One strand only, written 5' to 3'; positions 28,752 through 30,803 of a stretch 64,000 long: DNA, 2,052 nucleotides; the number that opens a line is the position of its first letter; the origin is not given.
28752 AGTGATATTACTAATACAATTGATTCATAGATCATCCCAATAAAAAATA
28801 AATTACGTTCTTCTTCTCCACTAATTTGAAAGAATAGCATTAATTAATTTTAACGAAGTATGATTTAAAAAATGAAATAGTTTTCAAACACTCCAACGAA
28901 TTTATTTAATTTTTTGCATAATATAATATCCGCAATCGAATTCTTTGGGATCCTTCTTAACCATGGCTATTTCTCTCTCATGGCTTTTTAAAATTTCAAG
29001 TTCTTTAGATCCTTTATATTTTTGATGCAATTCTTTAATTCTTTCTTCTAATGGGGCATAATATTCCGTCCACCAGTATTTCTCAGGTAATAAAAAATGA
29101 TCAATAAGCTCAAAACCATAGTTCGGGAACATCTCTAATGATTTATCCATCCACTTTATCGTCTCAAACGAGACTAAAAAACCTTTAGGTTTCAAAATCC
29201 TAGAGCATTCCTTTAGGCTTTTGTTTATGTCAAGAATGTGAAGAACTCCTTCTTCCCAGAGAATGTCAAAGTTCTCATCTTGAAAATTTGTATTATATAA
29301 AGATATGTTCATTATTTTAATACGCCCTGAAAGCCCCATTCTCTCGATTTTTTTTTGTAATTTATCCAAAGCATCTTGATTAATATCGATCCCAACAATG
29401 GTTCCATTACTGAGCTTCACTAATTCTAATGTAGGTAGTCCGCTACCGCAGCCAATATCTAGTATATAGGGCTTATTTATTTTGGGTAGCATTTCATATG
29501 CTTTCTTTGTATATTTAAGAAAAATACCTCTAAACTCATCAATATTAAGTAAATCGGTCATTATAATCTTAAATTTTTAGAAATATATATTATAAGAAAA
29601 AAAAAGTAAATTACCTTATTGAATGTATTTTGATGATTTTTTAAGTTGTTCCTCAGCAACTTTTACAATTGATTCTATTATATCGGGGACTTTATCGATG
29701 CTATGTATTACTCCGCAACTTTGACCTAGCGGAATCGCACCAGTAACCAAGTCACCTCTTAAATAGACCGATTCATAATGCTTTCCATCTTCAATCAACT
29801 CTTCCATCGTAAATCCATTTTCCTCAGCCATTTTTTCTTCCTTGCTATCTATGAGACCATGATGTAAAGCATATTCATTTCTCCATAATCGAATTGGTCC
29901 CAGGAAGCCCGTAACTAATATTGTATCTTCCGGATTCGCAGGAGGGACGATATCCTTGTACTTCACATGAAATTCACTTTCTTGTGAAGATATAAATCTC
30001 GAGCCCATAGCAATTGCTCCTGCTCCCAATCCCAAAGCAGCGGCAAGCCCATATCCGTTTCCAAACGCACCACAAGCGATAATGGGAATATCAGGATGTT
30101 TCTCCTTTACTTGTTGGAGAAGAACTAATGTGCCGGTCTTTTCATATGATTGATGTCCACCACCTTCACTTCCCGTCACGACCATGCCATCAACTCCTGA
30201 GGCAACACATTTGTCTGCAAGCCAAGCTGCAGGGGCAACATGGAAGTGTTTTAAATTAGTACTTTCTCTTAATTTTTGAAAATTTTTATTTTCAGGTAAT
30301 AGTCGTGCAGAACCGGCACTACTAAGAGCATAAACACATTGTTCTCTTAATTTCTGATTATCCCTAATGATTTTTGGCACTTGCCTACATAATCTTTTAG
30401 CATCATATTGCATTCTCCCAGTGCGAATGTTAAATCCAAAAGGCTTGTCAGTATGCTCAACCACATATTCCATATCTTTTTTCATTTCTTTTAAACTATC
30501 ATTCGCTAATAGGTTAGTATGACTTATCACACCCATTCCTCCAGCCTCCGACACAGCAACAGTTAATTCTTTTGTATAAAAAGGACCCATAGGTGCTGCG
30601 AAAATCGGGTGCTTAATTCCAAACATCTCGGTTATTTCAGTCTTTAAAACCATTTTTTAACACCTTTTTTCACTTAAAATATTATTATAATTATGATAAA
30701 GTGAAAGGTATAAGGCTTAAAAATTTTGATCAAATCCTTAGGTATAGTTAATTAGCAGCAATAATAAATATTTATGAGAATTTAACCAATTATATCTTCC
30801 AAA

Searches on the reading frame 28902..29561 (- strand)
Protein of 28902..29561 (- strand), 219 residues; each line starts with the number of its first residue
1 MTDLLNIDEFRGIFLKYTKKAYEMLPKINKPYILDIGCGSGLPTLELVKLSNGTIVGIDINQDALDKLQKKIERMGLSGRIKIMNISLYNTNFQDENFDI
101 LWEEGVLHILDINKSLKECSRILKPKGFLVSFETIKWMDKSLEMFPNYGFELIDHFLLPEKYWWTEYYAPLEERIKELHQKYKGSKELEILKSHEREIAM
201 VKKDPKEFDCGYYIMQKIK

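Call 51: search_protein_families(library=pfam, proteins=[window:28902-29561:-], max_evalue=0.001)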
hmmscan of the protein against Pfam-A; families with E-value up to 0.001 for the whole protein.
window:28902-29561:- (219 aa): 17 families
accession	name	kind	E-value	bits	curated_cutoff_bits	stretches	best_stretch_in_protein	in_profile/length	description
PF08241.18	Methyltransf_11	-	4.6e-19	69.3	21.2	1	34-130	1-94/95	Methyltransferase domain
PF13649.12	Methyltransf_25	-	5.2e-18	66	27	1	33-127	1-97/97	Methyltransferase domain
PF13847.12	Methyltransf_31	-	9.6e-15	55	27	1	33-169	7-139/145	Methyltransferase domain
PF01209.24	Ubie_methyltran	-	1.9e-13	50.7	20.1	1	23-142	41-162/233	ubiE/COQ5 methyltransferase family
PF08242.18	Methyltransf_12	-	7.9e-12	46.2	30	1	34-129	1-98/98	Methyltransferase domain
PF06325.19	PrmA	-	1.3e-06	28.5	22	1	21-130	154-257/296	Ribosomal protein L11 methyltransferase (PrmA)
PF13489.12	Methyltransf_23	-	1.7e-06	28.3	27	1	24-155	16-139/164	Methyltransferase domain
PF05175.20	MTS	-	4e-06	27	23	1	23-100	25-101/170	Methyltransferase small domain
PF02390.23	Methyltransf_4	-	2e-05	24.6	24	1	30-93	2-60/173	Putative methyltransferase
PF01189.24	Methyltr_RsmB-F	-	0.00019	21.6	27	1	28-99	7-81/199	16S rRNA methyltransferase RsmB/F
PF00398.26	RrnaAD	-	0.00032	20.3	24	1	29-95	30-92/263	Ribosomal RNA adenine dimethylase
PF08003.17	Methyltransf_9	-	0.00034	20.1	23.8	1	24-108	110-193/315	Protein of unknown function (DUF1698)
PF02353.26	CMAS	-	0.00044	20.1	27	1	32-130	65-163/273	Mycolic acid cyclopropane synthetase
PF10017.15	Methyltransf_33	-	0.00075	19.1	23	0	19-80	51-111/304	Histidine-specific methyltransferase, SAM-dependent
PF13679.12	Methyltransf_32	-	0.00082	19.8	27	0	25-93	21-94/143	Methyltransferase domain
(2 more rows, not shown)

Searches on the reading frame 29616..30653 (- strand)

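Call 51: search_protein_families(library=pfam, proteins=[window:29616-30653:-], max_evalue=0.001)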
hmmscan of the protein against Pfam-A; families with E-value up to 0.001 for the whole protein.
window:29616-30653:- (345 aa): 3 families
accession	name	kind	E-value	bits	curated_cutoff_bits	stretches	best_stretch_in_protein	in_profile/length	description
PF03060.21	NMO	-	5.5e-41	141.5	28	1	5-330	2-329/331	Nitronate monooxygenase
PF00478.31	IMPDH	-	7.9e-09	35.4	25.6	1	3-217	23-173/345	IMP dehydrogenase / GMP reductase domain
PF01070.24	FMN_dh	-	3e-07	30.2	24.9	1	146-221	232-306/350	FMN-dependent dehydrogenase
